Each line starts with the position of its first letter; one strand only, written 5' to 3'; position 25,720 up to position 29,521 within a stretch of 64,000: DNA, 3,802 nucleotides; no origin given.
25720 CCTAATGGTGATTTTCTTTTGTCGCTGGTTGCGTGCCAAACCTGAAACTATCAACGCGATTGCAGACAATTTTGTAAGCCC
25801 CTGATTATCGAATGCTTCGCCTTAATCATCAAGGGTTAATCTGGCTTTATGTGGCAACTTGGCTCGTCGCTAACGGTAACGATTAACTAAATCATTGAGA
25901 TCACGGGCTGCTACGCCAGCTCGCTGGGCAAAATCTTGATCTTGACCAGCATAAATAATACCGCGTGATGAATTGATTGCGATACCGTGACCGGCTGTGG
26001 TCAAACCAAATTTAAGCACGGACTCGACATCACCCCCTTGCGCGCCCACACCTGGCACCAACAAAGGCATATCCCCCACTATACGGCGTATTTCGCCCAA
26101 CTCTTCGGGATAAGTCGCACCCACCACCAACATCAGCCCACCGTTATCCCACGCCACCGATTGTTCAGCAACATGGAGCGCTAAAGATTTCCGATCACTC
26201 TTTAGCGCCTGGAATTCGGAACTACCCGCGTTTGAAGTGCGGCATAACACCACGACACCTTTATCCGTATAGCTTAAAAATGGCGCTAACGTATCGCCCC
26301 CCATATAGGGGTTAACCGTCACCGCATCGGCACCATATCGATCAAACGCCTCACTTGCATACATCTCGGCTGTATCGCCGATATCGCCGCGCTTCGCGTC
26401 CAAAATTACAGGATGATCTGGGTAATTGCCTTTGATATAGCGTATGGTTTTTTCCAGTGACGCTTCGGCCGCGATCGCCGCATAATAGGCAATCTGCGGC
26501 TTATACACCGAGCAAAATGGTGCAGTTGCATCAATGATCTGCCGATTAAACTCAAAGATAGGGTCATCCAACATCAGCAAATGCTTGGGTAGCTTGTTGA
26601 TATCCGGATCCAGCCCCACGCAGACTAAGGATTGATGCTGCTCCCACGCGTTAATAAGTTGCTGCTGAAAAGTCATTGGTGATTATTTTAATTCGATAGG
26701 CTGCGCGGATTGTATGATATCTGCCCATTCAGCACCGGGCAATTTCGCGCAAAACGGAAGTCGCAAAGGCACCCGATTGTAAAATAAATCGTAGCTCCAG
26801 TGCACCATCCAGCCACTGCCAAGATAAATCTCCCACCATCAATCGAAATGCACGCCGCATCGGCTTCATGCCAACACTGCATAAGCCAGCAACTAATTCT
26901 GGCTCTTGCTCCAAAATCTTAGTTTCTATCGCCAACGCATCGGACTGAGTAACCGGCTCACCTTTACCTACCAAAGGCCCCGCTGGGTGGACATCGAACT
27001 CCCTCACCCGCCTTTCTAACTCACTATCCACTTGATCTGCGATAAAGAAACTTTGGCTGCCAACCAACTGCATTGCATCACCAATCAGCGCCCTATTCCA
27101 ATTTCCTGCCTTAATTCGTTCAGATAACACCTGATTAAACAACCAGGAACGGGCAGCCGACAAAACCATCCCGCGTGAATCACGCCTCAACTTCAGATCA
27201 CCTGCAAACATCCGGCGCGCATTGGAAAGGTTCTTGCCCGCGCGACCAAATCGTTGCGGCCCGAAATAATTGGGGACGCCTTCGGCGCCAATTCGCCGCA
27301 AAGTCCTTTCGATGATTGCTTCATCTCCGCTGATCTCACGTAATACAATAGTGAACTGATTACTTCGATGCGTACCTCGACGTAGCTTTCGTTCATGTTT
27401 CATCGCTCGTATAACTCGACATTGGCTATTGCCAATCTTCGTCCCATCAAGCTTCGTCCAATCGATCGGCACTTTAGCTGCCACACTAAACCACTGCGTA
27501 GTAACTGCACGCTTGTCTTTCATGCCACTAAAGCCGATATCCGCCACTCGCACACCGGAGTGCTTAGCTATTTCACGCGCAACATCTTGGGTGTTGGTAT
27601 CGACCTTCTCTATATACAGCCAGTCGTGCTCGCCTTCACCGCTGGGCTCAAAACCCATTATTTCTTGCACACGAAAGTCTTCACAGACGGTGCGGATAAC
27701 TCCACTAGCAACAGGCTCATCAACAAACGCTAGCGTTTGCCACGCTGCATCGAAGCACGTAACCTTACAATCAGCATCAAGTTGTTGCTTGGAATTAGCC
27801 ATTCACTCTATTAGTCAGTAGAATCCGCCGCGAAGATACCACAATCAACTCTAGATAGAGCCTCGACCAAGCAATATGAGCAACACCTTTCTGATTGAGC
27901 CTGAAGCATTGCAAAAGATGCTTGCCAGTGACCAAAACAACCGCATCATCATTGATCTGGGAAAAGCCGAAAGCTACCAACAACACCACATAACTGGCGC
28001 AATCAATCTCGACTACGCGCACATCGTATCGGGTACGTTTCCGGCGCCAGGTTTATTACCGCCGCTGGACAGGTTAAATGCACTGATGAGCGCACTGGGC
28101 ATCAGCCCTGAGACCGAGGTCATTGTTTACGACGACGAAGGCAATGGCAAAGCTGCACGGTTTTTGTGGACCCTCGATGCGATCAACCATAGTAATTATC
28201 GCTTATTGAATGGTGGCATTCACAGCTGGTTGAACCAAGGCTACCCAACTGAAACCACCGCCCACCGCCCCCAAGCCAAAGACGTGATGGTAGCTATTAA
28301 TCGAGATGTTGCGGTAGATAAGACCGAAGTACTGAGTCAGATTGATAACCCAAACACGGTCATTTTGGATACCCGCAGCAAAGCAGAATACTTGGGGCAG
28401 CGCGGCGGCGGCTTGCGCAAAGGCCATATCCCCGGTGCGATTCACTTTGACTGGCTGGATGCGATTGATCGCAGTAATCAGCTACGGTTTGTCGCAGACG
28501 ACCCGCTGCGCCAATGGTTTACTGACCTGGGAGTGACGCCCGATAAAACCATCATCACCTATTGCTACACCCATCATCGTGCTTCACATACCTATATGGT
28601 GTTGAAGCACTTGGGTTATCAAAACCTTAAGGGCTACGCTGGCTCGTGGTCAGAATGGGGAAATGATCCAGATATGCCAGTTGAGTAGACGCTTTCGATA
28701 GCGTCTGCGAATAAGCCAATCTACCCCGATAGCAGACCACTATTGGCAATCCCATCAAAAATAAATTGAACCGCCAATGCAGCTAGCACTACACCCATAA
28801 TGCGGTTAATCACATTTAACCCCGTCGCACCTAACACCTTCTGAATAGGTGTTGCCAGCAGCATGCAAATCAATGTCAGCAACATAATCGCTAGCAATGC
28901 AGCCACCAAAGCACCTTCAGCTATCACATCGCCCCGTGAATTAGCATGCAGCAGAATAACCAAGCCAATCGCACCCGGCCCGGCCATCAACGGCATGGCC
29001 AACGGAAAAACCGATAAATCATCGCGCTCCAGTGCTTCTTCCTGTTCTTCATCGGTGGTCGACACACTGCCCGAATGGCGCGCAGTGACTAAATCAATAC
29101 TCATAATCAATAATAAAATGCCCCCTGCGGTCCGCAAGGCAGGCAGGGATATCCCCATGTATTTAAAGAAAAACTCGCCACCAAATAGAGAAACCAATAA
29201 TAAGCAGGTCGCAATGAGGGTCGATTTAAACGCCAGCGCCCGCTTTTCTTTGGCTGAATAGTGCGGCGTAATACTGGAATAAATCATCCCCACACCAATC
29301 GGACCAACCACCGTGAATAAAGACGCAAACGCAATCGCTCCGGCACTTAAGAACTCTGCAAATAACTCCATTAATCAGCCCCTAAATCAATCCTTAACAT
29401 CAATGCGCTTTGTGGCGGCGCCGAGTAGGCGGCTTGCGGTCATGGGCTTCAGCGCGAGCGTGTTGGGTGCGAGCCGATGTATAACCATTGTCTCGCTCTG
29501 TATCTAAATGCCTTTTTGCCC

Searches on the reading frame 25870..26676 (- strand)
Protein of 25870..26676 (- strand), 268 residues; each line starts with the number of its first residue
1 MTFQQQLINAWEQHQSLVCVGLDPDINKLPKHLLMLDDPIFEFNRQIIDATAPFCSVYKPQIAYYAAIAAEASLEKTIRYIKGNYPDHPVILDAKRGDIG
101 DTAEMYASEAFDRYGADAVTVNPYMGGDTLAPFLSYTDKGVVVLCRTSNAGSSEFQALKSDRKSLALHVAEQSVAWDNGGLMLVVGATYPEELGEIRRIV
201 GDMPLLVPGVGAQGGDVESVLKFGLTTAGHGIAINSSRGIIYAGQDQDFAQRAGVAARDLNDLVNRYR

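Call 75: search_protein_families(library=pfam, proteins=[window:25870-26676:-], max_evalue=0.00001)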
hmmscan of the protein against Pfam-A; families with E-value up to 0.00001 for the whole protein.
window:25870-26676:- (268 aa): 1 family
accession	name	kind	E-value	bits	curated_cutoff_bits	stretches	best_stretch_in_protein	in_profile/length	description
PF00215.30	OMPdecase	-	1.7e-27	97.2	27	1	18-250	3-218/221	Orotidine 5'-phosphate decarboxylase / HUMPS family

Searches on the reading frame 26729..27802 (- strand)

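Call 76: search_protein_families(library=pfam, proteins=[window:26729-27802:-], max_evalue=0.00001)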
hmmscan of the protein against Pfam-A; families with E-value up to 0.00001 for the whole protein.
window:26729-27802:- (357 aa): 1 family
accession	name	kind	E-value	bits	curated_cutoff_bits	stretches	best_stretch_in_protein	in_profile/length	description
PF01142.23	TruD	-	2.2e-66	224.9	27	2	27-188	9-173/412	tRNA pseudouridine synthase D (TruD)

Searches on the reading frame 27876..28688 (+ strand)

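Call 75: search_protein_families(library=pfam, proteins=[window:27876-28688:+], max_evalue=0.00001)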
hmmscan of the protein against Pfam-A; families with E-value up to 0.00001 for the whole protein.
window:27876-28688:+ (270 aa): 1 family
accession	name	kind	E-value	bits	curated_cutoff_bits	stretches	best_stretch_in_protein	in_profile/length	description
PF00581.25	Rhodanese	-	1.7e-36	125.2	22.2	2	150-263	3-101/102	Rhodanese-like domain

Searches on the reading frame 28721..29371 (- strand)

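Call 75: search_protein_families(library=pfam, proteins=[window:28721-29371:-], max_evalue=0.00001)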
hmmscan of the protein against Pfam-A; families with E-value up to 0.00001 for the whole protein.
window:28721-29371:- (216 aa): 1 family
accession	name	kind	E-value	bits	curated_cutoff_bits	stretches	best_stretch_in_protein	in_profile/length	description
PF01914.23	MarC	-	2.3e-52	177.8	23.9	1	14-210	7-201/203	MarC family integral membrane protein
